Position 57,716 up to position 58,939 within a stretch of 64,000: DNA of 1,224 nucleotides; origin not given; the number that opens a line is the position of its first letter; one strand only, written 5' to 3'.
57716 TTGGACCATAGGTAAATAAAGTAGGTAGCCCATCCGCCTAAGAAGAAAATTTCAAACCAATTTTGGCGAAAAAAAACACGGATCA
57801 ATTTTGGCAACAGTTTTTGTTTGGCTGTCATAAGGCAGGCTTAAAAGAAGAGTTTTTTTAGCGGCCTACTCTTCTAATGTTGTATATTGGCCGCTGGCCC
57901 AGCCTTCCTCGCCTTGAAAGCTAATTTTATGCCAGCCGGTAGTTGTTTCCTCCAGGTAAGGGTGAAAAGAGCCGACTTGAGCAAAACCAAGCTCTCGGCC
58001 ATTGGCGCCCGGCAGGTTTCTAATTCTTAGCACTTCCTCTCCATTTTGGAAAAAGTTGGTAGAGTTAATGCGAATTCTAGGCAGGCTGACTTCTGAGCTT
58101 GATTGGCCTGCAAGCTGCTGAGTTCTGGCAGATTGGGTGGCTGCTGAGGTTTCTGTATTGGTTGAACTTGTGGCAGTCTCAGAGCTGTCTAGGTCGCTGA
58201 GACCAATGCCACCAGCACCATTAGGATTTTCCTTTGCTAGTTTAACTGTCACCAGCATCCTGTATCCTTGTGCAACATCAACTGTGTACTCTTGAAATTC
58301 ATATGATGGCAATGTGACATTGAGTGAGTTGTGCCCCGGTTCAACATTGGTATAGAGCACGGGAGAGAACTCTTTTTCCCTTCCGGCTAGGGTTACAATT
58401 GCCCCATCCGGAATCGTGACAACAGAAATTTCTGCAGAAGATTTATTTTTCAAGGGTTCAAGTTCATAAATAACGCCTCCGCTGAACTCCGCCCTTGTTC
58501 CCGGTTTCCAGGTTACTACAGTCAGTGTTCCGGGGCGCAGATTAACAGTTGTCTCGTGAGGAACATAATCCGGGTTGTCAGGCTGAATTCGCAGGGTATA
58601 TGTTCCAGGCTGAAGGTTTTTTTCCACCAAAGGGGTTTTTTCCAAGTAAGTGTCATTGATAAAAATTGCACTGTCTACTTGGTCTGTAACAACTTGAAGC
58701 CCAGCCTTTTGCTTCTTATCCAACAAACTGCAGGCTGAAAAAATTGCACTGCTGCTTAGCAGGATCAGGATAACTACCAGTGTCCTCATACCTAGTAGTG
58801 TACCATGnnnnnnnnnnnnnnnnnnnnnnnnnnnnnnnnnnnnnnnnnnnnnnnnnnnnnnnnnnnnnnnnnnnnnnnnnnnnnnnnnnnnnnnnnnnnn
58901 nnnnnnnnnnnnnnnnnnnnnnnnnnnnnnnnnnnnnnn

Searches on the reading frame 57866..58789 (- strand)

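Call 22: search_protein_families(library=pfam, proteins=[window:57866-58789:-], max_evalue=0.001)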
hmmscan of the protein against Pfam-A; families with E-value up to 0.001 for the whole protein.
window:57866-58789:- (307 aa): 2 families
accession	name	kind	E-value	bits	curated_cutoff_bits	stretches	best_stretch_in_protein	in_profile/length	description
PF08308.17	PEGA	-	4.5e-15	55.8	20.8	2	119-187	2-70/71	PEGA domain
PF08239.17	SH3_3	-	6.5e-07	29.9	27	1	253-303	2-53/54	Bacterial SH3 domain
